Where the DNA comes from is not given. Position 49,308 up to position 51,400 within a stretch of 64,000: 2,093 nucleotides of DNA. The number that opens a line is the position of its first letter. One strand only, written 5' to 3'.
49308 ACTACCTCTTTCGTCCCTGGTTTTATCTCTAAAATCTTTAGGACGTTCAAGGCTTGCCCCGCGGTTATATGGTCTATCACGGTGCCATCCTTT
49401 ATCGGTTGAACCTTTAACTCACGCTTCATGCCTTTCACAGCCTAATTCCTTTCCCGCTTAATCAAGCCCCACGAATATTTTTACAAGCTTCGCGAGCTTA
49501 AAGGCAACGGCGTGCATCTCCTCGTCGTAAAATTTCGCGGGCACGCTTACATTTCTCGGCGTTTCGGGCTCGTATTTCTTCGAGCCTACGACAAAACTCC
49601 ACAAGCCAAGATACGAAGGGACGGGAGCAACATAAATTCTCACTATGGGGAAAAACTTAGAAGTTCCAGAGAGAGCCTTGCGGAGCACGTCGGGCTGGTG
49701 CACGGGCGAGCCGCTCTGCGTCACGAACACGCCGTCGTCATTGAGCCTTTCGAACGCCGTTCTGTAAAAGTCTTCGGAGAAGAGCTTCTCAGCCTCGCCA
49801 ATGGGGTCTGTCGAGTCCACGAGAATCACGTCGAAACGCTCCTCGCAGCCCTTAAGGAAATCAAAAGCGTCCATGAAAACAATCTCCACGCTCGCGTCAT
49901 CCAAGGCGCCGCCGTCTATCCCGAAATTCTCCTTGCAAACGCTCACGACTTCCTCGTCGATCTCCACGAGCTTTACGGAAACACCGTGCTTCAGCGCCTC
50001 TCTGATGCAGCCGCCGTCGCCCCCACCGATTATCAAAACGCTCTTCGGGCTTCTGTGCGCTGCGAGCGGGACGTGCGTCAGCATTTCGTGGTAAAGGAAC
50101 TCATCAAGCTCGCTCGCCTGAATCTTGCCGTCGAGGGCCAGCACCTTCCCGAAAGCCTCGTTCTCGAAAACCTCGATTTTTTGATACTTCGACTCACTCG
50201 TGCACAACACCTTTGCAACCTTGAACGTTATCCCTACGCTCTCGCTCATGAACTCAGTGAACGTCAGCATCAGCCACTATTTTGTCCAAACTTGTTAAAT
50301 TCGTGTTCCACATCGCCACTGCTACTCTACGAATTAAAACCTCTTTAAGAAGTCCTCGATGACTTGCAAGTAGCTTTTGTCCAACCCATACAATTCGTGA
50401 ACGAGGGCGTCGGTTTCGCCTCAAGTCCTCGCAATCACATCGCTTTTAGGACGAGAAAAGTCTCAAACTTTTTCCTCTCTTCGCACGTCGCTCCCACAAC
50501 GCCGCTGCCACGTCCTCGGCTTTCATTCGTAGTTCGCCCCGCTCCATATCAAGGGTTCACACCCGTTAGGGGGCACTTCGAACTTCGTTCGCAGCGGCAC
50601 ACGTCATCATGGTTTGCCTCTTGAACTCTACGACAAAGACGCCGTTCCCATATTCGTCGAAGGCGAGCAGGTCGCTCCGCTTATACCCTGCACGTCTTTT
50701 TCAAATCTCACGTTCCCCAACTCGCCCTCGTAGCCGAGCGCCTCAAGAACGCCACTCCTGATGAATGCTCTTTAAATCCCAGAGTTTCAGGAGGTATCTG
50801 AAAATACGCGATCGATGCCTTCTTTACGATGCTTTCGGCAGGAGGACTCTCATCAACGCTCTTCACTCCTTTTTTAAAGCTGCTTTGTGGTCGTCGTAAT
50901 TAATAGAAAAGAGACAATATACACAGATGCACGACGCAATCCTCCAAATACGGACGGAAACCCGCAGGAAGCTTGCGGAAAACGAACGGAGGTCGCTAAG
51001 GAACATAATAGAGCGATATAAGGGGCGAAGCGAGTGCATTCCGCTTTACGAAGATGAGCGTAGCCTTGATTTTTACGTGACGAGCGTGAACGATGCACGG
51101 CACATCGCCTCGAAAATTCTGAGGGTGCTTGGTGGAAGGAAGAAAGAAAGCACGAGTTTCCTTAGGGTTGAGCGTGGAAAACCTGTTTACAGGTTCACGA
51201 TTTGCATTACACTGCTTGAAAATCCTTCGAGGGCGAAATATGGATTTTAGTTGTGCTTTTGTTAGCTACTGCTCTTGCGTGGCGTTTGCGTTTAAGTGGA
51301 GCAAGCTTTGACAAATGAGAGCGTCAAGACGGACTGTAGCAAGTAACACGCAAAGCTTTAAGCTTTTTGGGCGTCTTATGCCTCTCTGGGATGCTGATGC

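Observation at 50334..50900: Relic of a restriction-enzyme-like PD-(D/E)xK nuclease gene, shattered by at least two frameshifts and a stop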

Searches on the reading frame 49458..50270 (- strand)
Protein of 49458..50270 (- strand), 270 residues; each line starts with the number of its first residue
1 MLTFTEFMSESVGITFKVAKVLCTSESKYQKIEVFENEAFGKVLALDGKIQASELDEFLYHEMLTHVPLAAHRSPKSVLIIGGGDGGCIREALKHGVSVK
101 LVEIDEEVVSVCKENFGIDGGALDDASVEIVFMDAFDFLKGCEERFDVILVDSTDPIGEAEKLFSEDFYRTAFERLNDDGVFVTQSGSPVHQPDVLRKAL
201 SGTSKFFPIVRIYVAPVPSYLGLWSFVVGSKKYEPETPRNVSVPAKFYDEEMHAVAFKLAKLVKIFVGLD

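Call 8: find_encoding_contigs(protein=window:49458-50270:-, flank=6000, max_places=8)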
Protein window:49458-50270:- (270 aa): 22 contigs read that carry it; 8 places shown.
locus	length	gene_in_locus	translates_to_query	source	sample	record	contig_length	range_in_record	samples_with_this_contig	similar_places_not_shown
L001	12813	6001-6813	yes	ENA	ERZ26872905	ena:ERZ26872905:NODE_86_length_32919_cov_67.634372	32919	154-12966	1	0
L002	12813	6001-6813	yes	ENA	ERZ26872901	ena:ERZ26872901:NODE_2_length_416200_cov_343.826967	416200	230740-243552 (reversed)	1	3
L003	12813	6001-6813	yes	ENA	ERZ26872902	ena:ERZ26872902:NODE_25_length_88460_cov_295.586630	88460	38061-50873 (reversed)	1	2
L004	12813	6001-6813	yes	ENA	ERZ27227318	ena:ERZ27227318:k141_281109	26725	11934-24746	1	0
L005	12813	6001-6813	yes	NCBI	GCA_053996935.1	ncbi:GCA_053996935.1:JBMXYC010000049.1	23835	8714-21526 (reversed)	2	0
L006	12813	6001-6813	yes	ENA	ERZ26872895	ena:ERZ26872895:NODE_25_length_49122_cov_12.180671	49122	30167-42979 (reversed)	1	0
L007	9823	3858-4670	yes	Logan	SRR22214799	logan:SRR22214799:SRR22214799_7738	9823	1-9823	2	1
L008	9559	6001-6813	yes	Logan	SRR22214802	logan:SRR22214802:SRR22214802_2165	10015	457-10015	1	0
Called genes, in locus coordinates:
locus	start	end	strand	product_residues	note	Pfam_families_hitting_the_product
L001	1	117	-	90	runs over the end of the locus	?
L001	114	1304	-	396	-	PF07690:MFS_1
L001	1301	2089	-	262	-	PF12801:Fer4_5, PF00037:Fer4 (faint), PF13187:Fer4_9 (faint), PF13237:Fer4_10 (faint)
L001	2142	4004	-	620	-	PF03063:Prismane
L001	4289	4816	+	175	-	PF04967:HTH_10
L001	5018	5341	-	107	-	PF04981:NMD3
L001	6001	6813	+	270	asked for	PF17284:Spermine_synt_N, PF01564:Spermine_synth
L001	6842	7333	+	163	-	PF01948:PyrI, PF02748:PyrI_C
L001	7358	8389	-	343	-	PF17835:NOG1_N, PF03193:RsgA_GTPase (faint), PF00009:GTP_EFTU (weak), PF01926:MMR_HSR1, PF02421:FeoB_N, PF03029:ATP_bind_1 (faint), PF06858:NOG1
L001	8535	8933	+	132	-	-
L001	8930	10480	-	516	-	PF01078:Mg_chelatase (faint), PF07728:AAA_5 (faint)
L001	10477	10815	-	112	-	PF01984:dsDNA_bind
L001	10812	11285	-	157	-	PF01090:Ribosomal_S19e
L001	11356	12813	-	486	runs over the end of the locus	PF02629:CoA_binding, PF13380:CoA_binding_2, PF13607:Succ_CoA_lig, PF19045:Ligase_CoA_2 (weak)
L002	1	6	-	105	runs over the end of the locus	PF07381:EarA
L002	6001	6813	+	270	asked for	PF17284:Spermine_synt_N, PF01564:Spermine_synth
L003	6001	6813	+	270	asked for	PF17284:Spermine_synt_N, PF01564:Spermine_synth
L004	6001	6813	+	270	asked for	PF17284:Spermine_synt_N, PF01564:Spermine_synth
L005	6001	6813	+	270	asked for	PF17284:Spermine_synt_N, PF01564:Spermine_synth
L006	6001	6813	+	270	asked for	PF17284:Spermine_synt_N, PF01564:Spermine_synth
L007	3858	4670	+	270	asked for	PF17284:Spermine_synt_N, PF01564:Spermine_synth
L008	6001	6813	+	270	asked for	PF17284:Spermine_synt_N, PF01564:Spermine_synth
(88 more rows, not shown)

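Call 26: find_related_loci(query=window:49458-50270:-, collection=genome_contigs, flank=10000)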
Query window:49458-50270:- (270 aa) in genome_contigs; peptide patterns used: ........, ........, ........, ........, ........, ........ (x = any residue, [..] = any of these).
176 stretches matched a pattern; 93 encode a relative of the query (tblastn E <= 1e-3); the best 80 are kept; 80 distinct loci.
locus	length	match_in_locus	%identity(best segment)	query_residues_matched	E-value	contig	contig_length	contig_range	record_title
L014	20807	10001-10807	85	1-269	2e-154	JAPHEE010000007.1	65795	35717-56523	MAG: Candidatus Alkanophaga volatiphilum isolate MCA70_species_1 c_000000000007, whole genome shotgun sequence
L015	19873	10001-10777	43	10-263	2e-70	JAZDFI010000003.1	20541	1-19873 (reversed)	MAG: Candidatus Aenigmatarchaeota archaeon isolate MEGAHIT-group-0.199 k141_20272002, whole genome shotgun sequence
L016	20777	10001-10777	41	10-263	2e-65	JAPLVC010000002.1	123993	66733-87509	MAG: Candidatus Aenigmatarchaeota archaeon isolate LacPavin_0920_SED3_MAG_50_31 LacPavin_0920_SED3_scaffold_2589407, who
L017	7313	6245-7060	44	2-268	3e-63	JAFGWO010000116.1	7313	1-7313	MAG: Proteobacteria bacterium isolate ZodW_Metabat.265 k87_7129448, whole genome shotgun sequence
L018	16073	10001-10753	44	13-264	4e-62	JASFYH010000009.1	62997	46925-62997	MAG: Archaeoglobales archaeon isolate JZ-3_D_bin_138 NODE_9_length_62997_cov_4.093574, whole genome shotgun sequence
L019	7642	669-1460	41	4-264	6e-62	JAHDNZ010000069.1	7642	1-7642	MAG: Bacillota bacterium isolate SL1-B34.1 k141_22866, whole genome shotgun sequence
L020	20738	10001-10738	43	15-257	1e-61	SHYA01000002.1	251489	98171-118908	MAG: Dehalococcoidia bacterium isolate Baikal-deep-G107 BACOMB-C39, whole genome shotgun sequence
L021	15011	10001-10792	41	4-264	5e-61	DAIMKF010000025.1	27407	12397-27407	MAG TPA_asm: Bacillota bacterium isolate CTOTU4017 NODE_422_length_27407_cov_10.462379, whole genome shotgun sequence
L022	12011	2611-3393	39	2-259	3e-60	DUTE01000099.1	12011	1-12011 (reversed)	MAG TPA_asm: Bacillota bacterium isolate AS05jafATM_29 17111_AS05, whole genome shotgun sequence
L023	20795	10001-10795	39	4-264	6e-60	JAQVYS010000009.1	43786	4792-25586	MAG: Bacillota bacterium isolate STF2_155 NODE_1690_length_43786_cov_6.098422_Sandtown_F2, whole genome shotgun sequence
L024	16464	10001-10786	42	6-264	7e-59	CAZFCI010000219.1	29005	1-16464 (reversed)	MAG TPA_asm: uncultured Clostridia bacterium isolate SRP231805_co4_28 genome assembly, contig: k141_5297, whole genome s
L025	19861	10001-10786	40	12-269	1e-58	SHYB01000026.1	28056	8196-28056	MAG: Dehalococcoidia bacterium isolate Baikal-deep-G108 BACOMB-C7683, whole genome shotgun sequence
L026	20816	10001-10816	40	2-264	3e-58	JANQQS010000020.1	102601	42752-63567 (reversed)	MAG: Myxococcota bacterium isolate IP29b_bin.34 k99_2732511, whole genome shotgun sequence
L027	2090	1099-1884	42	6-264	3e-59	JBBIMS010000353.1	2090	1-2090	MAG: Candidatus Aminicenantes bacterium isolate RSS170216_bin_238 NODE_16628_length_2090_cov_3.667813, whole genome shot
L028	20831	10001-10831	40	1-270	9e-58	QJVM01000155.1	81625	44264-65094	MAG: Nitrospirae bacterium isolate SZUA-242 scaffold_183, whole genome shotgun sequence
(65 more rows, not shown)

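Call 36: search_protein_families(library=ncbifam, max_evalue=0.001, proteins=[L014:9146-9931:-, L014:7541-9073:+, L014:6078-7538:+])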
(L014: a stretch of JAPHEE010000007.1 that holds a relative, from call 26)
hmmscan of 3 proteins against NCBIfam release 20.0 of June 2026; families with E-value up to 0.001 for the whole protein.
L014:9146-9931:- (261 aa): 2 families
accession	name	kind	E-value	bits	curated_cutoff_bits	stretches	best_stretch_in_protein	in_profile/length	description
NF033503.1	LarB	equivalog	1.8e-74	250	175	1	36-250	1-208/209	nickel pincer cofactor biosynthesis protein LarB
TIGR01162.1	purE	equivalog_domain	4.4e-11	42.5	149.6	1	122-250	1-127/156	5-(carboxyamino)imidazole ribonucleotide mutase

L014:7541-9073:+ (510 aa): 2 families
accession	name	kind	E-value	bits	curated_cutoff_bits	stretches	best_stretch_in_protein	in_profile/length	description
NF053695.1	EndNBax1SULTO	equivalog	1e-99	334.4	500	1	1-499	1-472/478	endonuclease Bax1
NF053694.1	EndNBax1ARCFU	equivalog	2.3e-84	283.3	500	1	1-358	1-342/342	endonuclease Bax1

L014:6078-7538:+ (486 aa): 32 families (the best 25 are shown)
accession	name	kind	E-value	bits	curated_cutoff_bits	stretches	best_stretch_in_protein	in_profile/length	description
NF045503.1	repair_heli_XPB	equivalog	2.8e-72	244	610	2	105-300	179-392/548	DNA repair helicase XPB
TIGR04095.1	dnd_restrict_1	equivalog_domain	5e-43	147.7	600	2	202-465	127-395/451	DNA phosphorothioation system restriction enzyme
TIGR00603.1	rad25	subfamily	1.3e-37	129.4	328.7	2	105-297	253-467/734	DNA repair helicase rad25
NF053632.1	heli_RadD_YejH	equivalog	1.9e-18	66.1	720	2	109-229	2-131/573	DNA repair helicase RadD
NF010337.0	PRK13766.1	equivalog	2.2e-16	59.1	610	1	351-480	348-495/781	Hef nuclease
TIGR00631.1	uvrb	equivalog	6.3e-11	41.2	750.1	1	383-481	466-571/658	excinuclease ABC subunit UvrB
NF003673.1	PRK05298.1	equivalog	8.1e-11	41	743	1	382-481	465-569/653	excinuclease ABC subunit UvrB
TIGR01587.1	cas3_core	equivalog_domain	1.4e-10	40.8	102.45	1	393-460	260-330/358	CRISPR-associated helicase Cas3'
NF046051.1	restrict_EcoAI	equivalog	1.9e-10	39.8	550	1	209-458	274-520/768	EcoAI/FtnUII family type I restriction enzme subunit R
NF041062.1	DpdE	equivalog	1.5e-09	36.4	500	1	272-459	446-646/1048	protein DpdE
TIGR04121.1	DEXH_lig_assoc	equivalog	1.2e-08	33.2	850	1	394-471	286-362/804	ligase-associated DNA damage response DEXH box helicase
NF002340.1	PRK01297.1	equivalog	5.6e-07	28.7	564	1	348-458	232-347/372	ATP-dependent RNA helicase RhlB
TIGR00643.1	recG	equivalog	7.2e-07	28.3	659.4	1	383-435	481-533/629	ATP-dependent DNA helicase RecG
NF008170.0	PRK10917.2-4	equivalog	2.8e-06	25.5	975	1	372-434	633-695/826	ATP-dependent DNA helicase RecG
NF010338.0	PRK13767.1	equivalog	3.7e-06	25.5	849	1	395-450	326-381/877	ATP-dependent helicase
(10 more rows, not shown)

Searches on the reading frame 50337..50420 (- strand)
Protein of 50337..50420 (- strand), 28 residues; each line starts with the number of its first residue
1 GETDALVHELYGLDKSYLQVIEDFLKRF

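Call 7: search_protein_families(library=pfam, max_evalue=10, proteins=[window:50337-50420:-])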
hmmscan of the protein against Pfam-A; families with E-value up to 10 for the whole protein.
seq(28 aa): 0 families

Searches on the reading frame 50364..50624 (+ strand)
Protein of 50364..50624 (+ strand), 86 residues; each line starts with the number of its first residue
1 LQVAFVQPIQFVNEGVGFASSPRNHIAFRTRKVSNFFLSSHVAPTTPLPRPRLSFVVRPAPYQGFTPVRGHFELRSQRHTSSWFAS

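Call 70: search_protein_families(library=pfam, max_evalue=0.01, proteins=[window:50364-50624:+])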
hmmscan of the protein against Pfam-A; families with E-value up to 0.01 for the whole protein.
window:50364-50624:+ (86 aa): 0 families

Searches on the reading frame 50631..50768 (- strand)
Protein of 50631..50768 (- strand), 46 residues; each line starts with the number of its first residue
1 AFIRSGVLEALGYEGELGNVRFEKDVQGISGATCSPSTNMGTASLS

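Call 7: search_protein_families(library=pfam, max_evalue=10, proteins=[window:50631-50768:-])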
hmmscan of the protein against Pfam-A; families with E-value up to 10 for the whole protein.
seq(46 aa): 1 family
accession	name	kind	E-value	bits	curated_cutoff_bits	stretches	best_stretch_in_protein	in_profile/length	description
PF04205.19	FMN_bind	-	0.12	13.4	22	1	23-36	52-65/77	FMN-binding domain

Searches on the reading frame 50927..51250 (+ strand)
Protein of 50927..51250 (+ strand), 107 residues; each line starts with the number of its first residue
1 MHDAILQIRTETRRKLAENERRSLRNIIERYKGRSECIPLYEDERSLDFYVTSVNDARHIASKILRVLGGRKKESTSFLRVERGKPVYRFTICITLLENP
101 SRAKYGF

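Call 7: search_protein_families(library=pfam, max_evalue=10, proteins=[window:50927-51247:+])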
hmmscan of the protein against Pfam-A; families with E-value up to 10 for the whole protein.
seq(107 aa): 1 family
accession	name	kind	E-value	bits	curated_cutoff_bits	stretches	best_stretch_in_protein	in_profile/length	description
PF04981.18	NMD3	-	2.6e-12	47.2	24.9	1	3-96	146-243/243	NMD3 family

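Call 36: search_protein_families(library=ncbifam, max_evalue=0.001, proteins=[window:50927-51250:+])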
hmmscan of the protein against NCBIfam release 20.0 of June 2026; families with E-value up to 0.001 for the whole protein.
window:50927-51250:+ (107 aa): 0 families
